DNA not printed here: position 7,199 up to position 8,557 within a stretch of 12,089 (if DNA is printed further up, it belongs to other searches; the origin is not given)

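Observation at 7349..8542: Plant/COMT-type O-methyltransferase with a Lys/Thr-rich N-terminal tail, divergent from a secreted peptidase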

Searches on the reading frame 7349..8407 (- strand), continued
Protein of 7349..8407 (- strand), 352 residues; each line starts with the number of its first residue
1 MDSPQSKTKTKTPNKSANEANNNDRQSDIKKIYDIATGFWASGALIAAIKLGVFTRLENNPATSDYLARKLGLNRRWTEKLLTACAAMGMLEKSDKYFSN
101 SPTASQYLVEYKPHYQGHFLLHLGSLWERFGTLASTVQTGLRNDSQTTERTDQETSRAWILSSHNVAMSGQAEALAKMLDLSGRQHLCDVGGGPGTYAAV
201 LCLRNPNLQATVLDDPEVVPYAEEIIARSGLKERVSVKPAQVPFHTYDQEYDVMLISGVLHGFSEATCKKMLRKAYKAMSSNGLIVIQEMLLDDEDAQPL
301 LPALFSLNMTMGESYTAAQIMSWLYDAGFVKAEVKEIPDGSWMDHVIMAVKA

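Call 13: search_protein_families(library=pfam, proteins=[L001:11286-13076:-, L001:13157-14317:-, L001:14465-15283:+, L001:7099-7515:-, L001:6252-7076:-, L001:2735-3751:-, L001:3777-5126:-, L005:11119-11712:-, L005:11709-13532:-, L005:13545-14720:-], max_evalue=0.001)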
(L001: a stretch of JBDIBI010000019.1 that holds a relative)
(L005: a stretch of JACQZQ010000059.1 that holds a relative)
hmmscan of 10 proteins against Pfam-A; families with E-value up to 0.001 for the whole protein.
L001:11286-13076:- (596 aa): 2 families
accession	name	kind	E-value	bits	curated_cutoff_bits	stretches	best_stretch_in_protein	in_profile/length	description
PF13231.12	PMT_2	-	3e-15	57.2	26.1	1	62-225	2-157/160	Dolichyl-phosphate-mannose-protein mannosyltransferase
PF02366.24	PMT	-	9.1e-14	52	22.7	1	36-230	35-235/245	Dolichyl-phosphate-mannose-protein mannosyltransferase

L001:13157-14317:- (386 aa): 4 families
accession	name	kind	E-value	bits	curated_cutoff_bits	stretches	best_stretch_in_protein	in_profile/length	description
PF13506.12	Glyco_transf_21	-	1e-39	136.2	21.7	1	107-276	5-174/174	Glycosyl transferase family 21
PF13641.12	Glyco_tranf_2_3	-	8.4e-19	68.9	27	1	62-276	16-229/230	Glycosyltransferase like family 2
PF13632.12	Glyco_trans_2_3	-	3.3e-16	60.1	27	1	136-320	2-194/198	Glycosyl transferase family group 2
PF00535.33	Glycos_transf_2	-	2.4e-05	24.7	23.3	1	54-221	5-167/168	Glycosyl transferase family 2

L001:14465-15283:+ (272 aa): 1 family
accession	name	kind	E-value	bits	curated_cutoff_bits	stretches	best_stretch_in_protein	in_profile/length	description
PF05685.18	Uma2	-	1.2e-10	41.6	27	1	46-155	31-133/172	Putative restriction endonuclease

L001:7099-7515:- (138 aa): 0 families

L001:6252-7076:- (274 aa): 1 family
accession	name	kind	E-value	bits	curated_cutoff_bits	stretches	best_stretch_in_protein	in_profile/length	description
PF05721.19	PhyH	-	2.4e-48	165.7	22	1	8-246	2-213/213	Phytanoyl-CoA dioxygenase (PhyH)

L001:2735-3751:- (338 aa): 8 families
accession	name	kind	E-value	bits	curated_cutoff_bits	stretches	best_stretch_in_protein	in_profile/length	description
PF00891.24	Methyltransf_2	-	1.7e-19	70.5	22.3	1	166-318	61-209/210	O-methyltransferase domain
PF08100.18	Dimerisation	-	5e-11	42.7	25.6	1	12-92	6-92/93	O-methyltransferase dimerisation domain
PF13649.12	Methyltransf_25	-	4.1e-10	40.7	27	1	171-268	1-97/97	Methyltransferase domain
PF08241.18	Methyltransf_11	-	1.2e-08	35.9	21.2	1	172-272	1-95/95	Methyltransferase domain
PF13489.12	Methyltransf_23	-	2.7e-05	24.4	27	1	162-321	24-162/164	Methyltransferase domain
PF05175.20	MTS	-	2.9e-05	24.2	23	1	168-272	32-138/170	Methyltransferase small domain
PF08242.18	Methyltransf_12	-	9.4e-05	23.5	30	0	172-270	1-98/98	Methyltransferase domain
PF01209.24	Ubie_methyltran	-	0.00033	20.5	20.1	1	169-275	49-154/233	ubiE/COQ5 methyltransferase family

L001:3777-5126:- (449 aa): 3 families
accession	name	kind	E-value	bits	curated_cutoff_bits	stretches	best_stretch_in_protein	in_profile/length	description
PF02601.20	Exonuc_VII_L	-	1.5e-104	350.3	35.9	1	130-443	1-313/315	Exonuclease VII, large subunit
PF13742.12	tRNA_anti_2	-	9.7e-30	103.1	27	1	14-107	1-95/95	OB-fold nucleic acid binding domain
PF01336.31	tRNA_anti-codon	-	5.2e-12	46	27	1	34-109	1-75/75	OB-fold nucleic acid binding domain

L005:11119-11712:- (197 aa): 1 family
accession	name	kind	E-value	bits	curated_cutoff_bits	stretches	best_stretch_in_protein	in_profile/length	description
PF02698.23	DUF218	-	9.3e-25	87.5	27.6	1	44-187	1-133/133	DUF218 domain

L005:11709-13532:- (607 aa): 1 family
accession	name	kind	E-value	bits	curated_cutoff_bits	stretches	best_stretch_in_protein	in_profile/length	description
PF13231.12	PMT_2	-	1.1e-16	61.9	26.1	1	72-235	2-157/160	Dolichyl-phosphate-mannose-protein mannosyltransferase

L005:13545-14720:- (391 aa): 4 families
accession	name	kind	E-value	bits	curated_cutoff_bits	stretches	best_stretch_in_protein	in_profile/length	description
PF13506.12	Glyco_transf_21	-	1.6e-42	145.3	21.7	1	107-281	1-174/174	Glycosyl transferase family 21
PF13641.12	Glyco_tranf_2_3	-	5.3e-19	69.6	27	1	67-281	16-229/230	Glycosyltransferase like family 2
PF13632.12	Glyco_trans_2_3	-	2.7e-16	60.4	27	1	141-328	2-197/198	Glycosyl transferase family group 2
PF00535.33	Glycos_transf_2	-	4.7e-06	27.1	23.3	1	59-219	5-160/168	Glycosyl transferase family 2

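Call 14: search_protein_families(library=pfam, proteins=[L004:412-2094:+, L004:3298-4164:+, L004:4283-6145:+, L004:6192-7100:+, L004:7163-7933:-, L002:3604-5397:-, L002:5403-6605:-, L002:6626-7252:-, L002:7273-8598:-], max_evalue=0.001)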
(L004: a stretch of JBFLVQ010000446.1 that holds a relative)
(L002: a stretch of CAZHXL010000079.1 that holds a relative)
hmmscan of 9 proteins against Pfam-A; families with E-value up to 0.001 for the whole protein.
L004:412-2094:+ (560 aa): 8 families
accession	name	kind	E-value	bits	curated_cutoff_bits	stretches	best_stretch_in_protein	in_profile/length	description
PF13487.12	HD_5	-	4.3e-35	121.4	27.2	1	338-502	6-170/170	HD domain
PF00498.31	FHA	-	9.5e-19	68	20.7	1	38-100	2-67/67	FHA domain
PF01966.28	HD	-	1.5e-16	61.2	22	1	347-470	2-115/116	HD domain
PF01590.32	GAF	-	1.6e-12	48.5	22.4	1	180-315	2-133/133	GAF domain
PF16697.10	Yop-YscD_cpl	-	6.4e-12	46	33.2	1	27-100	9-84/94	Inner membrane component of T3SS, cytoplasmic domain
PF13185.12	GAF_2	-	1.8e-07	31.9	28.6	1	179-316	3-136/136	GAF domain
PF13492.12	GAF_3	-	4.2e-07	30.9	27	1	181-317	3-129/129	GAF domain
PF08668.18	HDOD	-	0.00016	21.7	22.9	1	345-391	94-138/196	HDOD domain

L004:3298-4164:+ (288 aa): 3 families
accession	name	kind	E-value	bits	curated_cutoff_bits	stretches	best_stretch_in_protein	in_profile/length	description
PF01149.29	Fapy_DNA_glyco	-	3.5e-15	57.1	25.5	1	1-131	1-116/117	Formamidopyrimidine-DNA glycosylase N-terminal domain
PF06831.19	H2TH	-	1.9e-10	41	34.7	1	169-250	8-86/93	Formamidopyrimidine-DNA glycosylase H2TH domain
PF06827.20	zf-FPG_IleRS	-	0.00043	20.5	21.3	1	267-287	8-28/30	Zinc finger found in FPG and IleRS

L004:4283-6145:+ (620 aa): 5 families
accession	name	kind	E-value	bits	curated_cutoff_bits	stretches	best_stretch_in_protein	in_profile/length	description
PF00069.31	Pkinase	-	9.8e-47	160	31.7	1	41-305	1-255/263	Protein kinase domain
PF07714.23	PK_Tyr_Ser-Thr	-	1.3e-28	100.5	23.1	1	43-303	3-250/258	Protein tyrosine and serine/threonine kinase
PF14326.11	DUF4384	-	0.00012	22.5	27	1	471-550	4-79/81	Domain of unknown function (DUF4384)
PF01636.29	APH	-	0.00032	21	23.2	0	145-191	150-197/239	Phosphotransferase enzyme family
PF03109.22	ABC1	-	0.00063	19.4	22.9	0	93-192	121-215/244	ABC1 atypical kinase-like domain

L004:6192-7100:+ (302 aa): 1 family
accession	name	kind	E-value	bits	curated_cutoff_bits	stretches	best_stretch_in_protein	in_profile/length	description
PF14326.11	DUF4384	-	5e-12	46.2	27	1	119-205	2-81/81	Domain of unknown function (DUF4384)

L004:7163-7933:- (256 aa): 1 family
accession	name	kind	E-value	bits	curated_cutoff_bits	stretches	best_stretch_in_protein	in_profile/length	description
PF12849.12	PBP_like_2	-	6.3e-23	82.3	27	1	22-209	4-187/267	PBP superfamily domain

L002:3604-5397:- (597 aa): 1 family
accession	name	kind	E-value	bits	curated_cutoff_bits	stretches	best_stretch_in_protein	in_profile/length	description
PF13231.12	PMT_2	-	8.4e-17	62.3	26.1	1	63-226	2-157/160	Dolichyl-phosphate-mannose-protein mannosyltransferase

L002:5403-6605:- (400 aa): 4 families
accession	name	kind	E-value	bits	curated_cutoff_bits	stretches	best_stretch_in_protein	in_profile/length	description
PF13506.12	Glyco_transf_21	-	3.9e-42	144.1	21.7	1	116-290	1-174/174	Glycosyl transferase family 21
PF13641.12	Glyco_tranf_2_3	-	4.8e-23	82.8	27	1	76-290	16-229/230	Glycosyltransferase like family 2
PF13632.12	Glyco_trans_2_3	-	8.4e-17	62.1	27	1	150-338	2-198/198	Glycosyl transferase family group 2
PF00535.33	Glycos_transf_2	-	1e-05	26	23.3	1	68-226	5-158/168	Glycosyl transferase family 2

L002:6626-7252:- (208 aa): 14 families
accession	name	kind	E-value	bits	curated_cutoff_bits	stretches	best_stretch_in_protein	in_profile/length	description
PF08241.18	Methyltransf_11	-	3.8e-23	82.4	21.2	1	44-137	2-95/95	Methyltransferase domain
PF13649.12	Methyltransf_25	-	3.7e-19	69.6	27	1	42-133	1-97/97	Methyltransferase domain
PF13489.12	Methyltransf_23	-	2.3e-18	66.9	27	1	22-193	6-157/164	Methyltransferase domain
PF13847.12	Methyltransf_31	-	3.9e-18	66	27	1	41-159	6-128/145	Methyltransferase domain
PF08242.18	Methyltransf_12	-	4.6e-15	56.6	30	1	44-135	2-98/98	Methyltransferase domain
PF01209.24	Ubie_methyltran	-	1.3e-08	35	20.1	1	30-143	39-157/233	ubiE/COQ5 methyltransferase family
PF03848.20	TehB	-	4.6e-08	33.1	20.4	1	19-138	13-133/193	Tellurite resistance protein TehB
PF05891.18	Methyltransf_PK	-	1.1e-06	28.8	27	1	25-139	42-161/218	AdoMet dependent proline di-methyltransferase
PF05175.20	MTS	-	1.5e-06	28.4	23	1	32-140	25-141/170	Methyltransferase small domain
PF06325.19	PrmA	-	2.8e-06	27.5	22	1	38-136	161-257/296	Ribosomal protein L11 methyltransferase (PrmA)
PF05401.17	NodS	-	3e-06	27.7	24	1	31-120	36-124/201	Nodulation protein S (NodS)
PF05148.21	Methyltransf_8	-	1.5e-05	25.4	27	1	36-141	70-160/219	Hypothetical methyltransferase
PF01739.24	CheR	-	0.00011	22.2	27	0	17-78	7-82/195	CheR methyltransferase, SAM binding domain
PF05724.17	TPMT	-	0.00071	19.7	26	0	34-84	33-84/218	Thiopurine S-methyltransferase (TPMT)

L002:7273-8598:- (441 aa): 2 families
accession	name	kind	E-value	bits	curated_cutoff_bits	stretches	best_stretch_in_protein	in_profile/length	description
PF04116.19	FA_hydroxylase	-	6.4e-30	104.7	31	1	108-241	1-132/132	Fatty acid hydroxylase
PF24858.1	AGMP_C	-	0.00084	19.8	28.3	0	328-397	2-71/88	Alkylglycerol monooxygenase C-terminal domain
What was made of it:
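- In L001, L002 and L005 the convergent neighbours are PMT_2 and GT21 glycosyltransferases instead (calls 13, 14). In L001, L002 and L005 the convergent neighbours are lipid- and glycan-related: GT21, PMT_2 and a fatty-acid hydroxylase (calls 13, 14).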

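Call 20: find_encoding_contigs(protein=P0006, flank=6000, max_places=2)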
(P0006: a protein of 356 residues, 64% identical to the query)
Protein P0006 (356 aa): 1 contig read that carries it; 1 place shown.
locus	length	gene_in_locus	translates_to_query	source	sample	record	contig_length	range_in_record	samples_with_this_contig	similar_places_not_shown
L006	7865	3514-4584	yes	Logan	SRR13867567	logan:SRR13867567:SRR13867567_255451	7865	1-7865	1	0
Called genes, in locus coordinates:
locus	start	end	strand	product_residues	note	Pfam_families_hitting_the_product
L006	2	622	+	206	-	?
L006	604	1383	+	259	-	PF00072:Response_reg, PF04397:LytTR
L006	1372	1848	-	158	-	PF02082:Rrf2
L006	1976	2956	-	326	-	PF00111:Fer2, PF13510:Fer2_4 (weak), PF00970:FAD_binding_6, PF00175:NAD_binding_1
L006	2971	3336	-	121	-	PF01152:Bac_globin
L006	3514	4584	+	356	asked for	PF08100:Dimerisation, PF00891:Methyltransf_2, PF05175:MTS (weak), PF13489:Methyltransf_23, PF13847:Methyltransf_31, PF08242:Methyltransf_12 (weak), PF13649:Methyltransf_25 (weak)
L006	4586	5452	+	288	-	PF01149:Fapy_DNA_glyco, PF06831:H2TH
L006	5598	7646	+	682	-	PF03571:Peptidase_M49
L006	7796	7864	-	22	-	?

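Call 21: find_encoding_contigs(protein=P0010, flank=6000, max_places=2)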
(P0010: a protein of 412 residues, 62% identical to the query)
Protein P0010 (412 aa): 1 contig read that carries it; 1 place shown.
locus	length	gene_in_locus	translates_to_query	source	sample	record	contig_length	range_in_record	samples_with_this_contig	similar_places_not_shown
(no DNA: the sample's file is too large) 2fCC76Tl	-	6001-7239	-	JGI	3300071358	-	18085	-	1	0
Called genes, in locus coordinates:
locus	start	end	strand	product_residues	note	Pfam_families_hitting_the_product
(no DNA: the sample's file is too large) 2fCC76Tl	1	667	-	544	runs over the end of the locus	PF13231:PMT_2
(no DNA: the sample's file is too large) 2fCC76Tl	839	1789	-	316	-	-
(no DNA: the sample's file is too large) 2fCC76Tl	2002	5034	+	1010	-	PF24684:Vgb_lyase (faint), PF07494:Reg_prop (weak), PF07495:Y_Y_Y, PF07730:HisKA_3, PF02518:HATPase_c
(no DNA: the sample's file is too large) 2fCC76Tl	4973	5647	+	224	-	PF00072:Response_reg, PF00196:GerE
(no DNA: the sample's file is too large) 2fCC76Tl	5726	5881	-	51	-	-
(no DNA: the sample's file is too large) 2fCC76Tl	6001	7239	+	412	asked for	PF08100:Dimerisation, PF00891:Methyltransf_2, PF13489:Methyltransf_23, PF13847:Methyltransf_31 (faint), PF08242:Methyltransf_12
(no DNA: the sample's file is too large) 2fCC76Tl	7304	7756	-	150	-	?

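Call 22: find_encoding_contigs(protein=P0016, flank=6000, max_places=2)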
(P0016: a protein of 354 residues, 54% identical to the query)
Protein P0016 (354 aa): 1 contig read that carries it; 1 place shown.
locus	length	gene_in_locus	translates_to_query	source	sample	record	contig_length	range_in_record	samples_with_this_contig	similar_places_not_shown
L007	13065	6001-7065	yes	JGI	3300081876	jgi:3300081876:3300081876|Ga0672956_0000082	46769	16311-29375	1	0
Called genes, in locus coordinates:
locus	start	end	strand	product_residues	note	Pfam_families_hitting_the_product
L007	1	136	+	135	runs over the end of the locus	PF00411:Ribosomal_S11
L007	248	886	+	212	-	PF00163:Ribosomal_S4, PF01479:S4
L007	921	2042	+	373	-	PF01193:RNA_pol_L, PF01000:RNA_pol_A_bac, PF03118:RNA_pol_A_CTD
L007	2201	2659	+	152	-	PF01196:Ribosomal_L17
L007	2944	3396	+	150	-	PF00364:Biotin_lipoyl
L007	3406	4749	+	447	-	PF00289:Biotin_carb_N, PF02222:ATP-grasp (weak), PF02786:CPSase_L_D2, PF07478:Dala_Dala_lig_C, PF02785:Biotin_carb_C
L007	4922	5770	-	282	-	PF01435:Peptidase_M48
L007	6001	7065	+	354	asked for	PF08100:Dimerisation, PF00891:Methyltransf_2, PF13489:Methyltransf_23 (weak), PF08242:Methyltransf_12 (weak)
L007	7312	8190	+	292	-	PF01149:Fapy_DNA_glyco, PF06831:H2TH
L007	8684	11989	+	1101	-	PF26549:Tricorn_N, PF07676:PD40 (weak), PF26549:Tricorn_N, PF26550:Tricorn_2nd, PF07676:PD40, PF14684:Tricorn_C1, PF14685:PDZ_Tricorn, PF03572:Peptidase_S41, +3 more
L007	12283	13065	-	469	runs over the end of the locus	PF00171:Aldedh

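Call 23: find_encoding_contigs(protein=P0018, flank=6000, max_places=2)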
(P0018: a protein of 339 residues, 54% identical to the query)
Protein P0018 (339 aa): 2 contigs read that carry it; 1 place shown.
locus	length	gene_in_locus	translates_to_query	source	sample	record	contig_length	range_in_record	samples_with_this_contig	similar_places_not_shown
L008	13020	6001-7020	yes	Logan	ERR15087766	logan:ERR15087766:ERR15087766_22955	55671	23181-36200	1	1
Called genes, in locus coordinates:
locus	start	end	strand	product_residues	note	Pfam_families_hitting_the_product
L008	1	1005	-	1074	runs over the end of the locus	PF00082:Peptidase_S8, PF19190:BACON_2 (weak)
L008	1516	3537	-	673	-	PF23545:Zn_ribbon_HMPTM, PF04055:Radical_SAM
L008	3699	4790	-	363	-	PF13353:Fer4_12 (weak), PF04055:Radical_SAM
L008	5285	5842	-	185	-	PF08712:Nfu_N, PF01106:NifU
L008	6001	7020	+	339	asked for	PF08100:Dimerisation, PF00891:Methyltransf_2, PF13489:Methyltransf_23, PF08242:Methyltransf_12, PF13649:Methyltransf_25 (weak)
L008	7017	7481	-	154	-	-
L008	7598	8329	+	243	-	PF03372:Exo_endo_phos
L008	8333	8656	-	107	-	PF11604:CusF_Ec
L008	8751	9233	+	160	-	PF16694:Cytochrome_P460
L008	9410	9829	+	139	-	-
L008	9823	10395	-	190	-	PF01048:PNP_UDP_1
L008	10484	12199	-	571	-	PF00512:HisKA, PF02518:HATPase_c, PF00072:Response_reg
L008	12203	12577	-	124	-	PF09345:SiaC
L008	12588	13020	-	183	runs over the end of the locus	PF19788:DUF6272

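Call 25: find_encoding_contigs(protein=P0011, flank=6000, max_places=2)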
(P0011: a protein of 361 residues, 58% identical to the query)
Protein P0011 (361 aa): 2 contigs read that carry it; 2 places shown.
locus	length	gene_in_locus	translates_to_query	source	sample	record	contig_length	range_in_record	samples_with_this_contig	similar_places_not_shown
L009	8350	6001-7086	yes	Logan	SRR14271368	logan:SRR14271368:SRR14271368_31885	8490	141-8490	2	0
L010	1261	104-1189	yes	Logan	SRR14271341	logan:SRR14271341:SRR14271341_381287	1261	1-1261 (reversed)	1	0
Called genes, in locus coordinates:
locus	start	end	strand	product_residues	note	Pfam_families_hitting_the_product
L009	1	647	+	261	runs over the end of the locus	?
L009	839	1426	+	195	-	-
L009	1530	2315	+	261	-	-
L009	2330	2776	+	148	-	-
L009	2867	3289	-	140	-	-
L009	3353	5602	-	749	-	PF09286:Pro-kuma_activ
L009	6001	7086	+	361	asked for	PF08100:Dimerisation, PF00891:Methyltransf_2, PF13489:Methyltransf_23, PF13847:Methyltransf_31 (faint)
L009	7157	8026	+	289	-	PF01149:Fapy_DNA_glyco, PF06831:H2TH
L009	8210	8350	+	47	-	?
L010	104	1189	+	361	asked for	PF08100:Dimerisation, PF00891:Methyltransf_2, PF13489:Methyltransf_23, PF13847:Methyltransf_31 (faint)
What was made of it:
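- A 58% orthologue has S53 as well as Fpg (call 25).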

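Call 26: find_encoding_contigs(protein=P0014, flank=6000, max_places=2)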
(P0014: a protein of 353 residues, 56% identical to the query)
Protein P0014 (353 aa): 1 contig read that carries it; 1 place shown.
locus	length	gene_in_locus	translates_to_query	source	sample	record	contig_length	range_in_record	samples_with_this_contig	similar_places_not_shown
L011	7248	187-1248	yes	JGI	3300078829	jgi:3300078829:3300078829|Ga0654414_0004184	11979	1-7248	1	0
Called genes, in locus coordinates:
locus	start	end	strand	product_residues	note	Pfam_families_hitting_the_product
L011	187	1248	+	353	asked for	PF08100:Dimerisation, PF00891:Methyltransf_2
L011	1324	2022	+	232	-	PF01149:Fapy_DNA_glyco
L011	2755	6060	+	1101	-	PF26549:Tricorn_N, PF26550:Tricorn_2nd, PF07676:PD40, PF26549:Tricorn_N, PF26550:Tricorn_2nd, PF07676:PD40, PF14684:Tricorn_C1, PF14685:PDZ_Tricorn, +6 more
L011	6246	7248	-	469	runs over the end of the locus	PF00171:Aldedh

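Call 27: find_encoding_contigs(protein=P0015, flank=6000, max_places=2)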
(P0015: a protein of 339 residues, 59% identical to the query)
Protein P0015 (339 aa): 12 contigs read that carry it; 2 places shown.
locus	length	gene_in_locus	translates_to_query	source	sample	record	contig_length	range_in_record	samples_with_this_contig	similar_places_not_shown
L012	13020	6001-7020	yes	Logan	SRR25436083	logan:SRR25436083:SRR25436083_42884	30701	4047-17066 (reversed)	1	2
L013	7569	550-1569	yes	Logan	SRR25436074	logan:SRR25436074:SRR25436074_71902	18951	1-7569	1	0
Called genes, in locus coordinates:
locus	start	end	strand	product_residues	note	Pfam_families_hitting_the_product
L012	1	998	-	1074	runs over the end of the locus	PF00082:Peptidase_S8, PF19190:BACON_2 (weak)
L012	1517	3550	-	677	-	PF23545:Zn_ribbon_HMPTM, PF04055:Radical_SAM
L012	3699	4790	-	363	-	PF13353:Fer4_12 (weak), PF04055:Radical_SAM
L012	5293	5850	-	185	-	PF08712:Nfu_N, PF01106:NifU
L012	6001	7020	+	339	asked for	PF08100:Dimerisation, PF00891:Methyltransf_2, PF13489:Methyltransf_23 (weak), PF08242:Methyltransf_12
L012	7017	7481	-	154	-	-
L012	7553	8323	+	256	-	PF03372:Exo_endo_phos, PF14529:Exo_endo_phos_2 (faint)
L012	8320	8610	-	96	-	PF11604:CusF_Ec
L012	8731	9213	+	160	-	PF16694:Cytochrome_P460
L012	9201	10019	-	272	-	-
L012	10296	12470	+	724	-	PF00486:Trans_reg_C, PF00930:DPPIV_N (faint), PF25174:Beta-prop_THOC3 (faint), PF26550:Tricorn_2nd, PF07676:PD40 (faint), PF26549:Tricorn_N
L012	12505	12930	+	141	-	-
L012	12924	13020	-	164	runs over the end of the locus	PF01048:PNP_UDP_1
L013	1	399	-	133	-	?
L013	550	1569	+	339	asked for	PF08100:Dimerisation, PF00891:Methyltransf_2, PF13489:Methyltransf_23 (weak), PF08242:Methyltransf_12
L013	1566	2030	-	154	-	-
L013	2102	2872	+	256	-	PF03372:Exo_endo_phos, PF14529:Exo_endo_phos_2 (faint)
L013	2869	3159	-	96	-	PF11604:CusF_Ec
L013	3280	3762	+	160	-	PF16694:Cytochrome_P460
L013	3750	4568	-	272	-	-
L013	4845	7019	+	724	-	PF00486:Trans_reg_C, PF00930:DPPIV_N (faint), PF25174:Beta-prop_THOC3 (faint), PF26550:Tricorn_2nd, PF07676:PD40 (faint), PF26549:Tricorn_N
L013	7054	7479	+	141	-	-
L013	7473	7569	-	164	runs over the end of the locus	PF01048:PNP_UDP_1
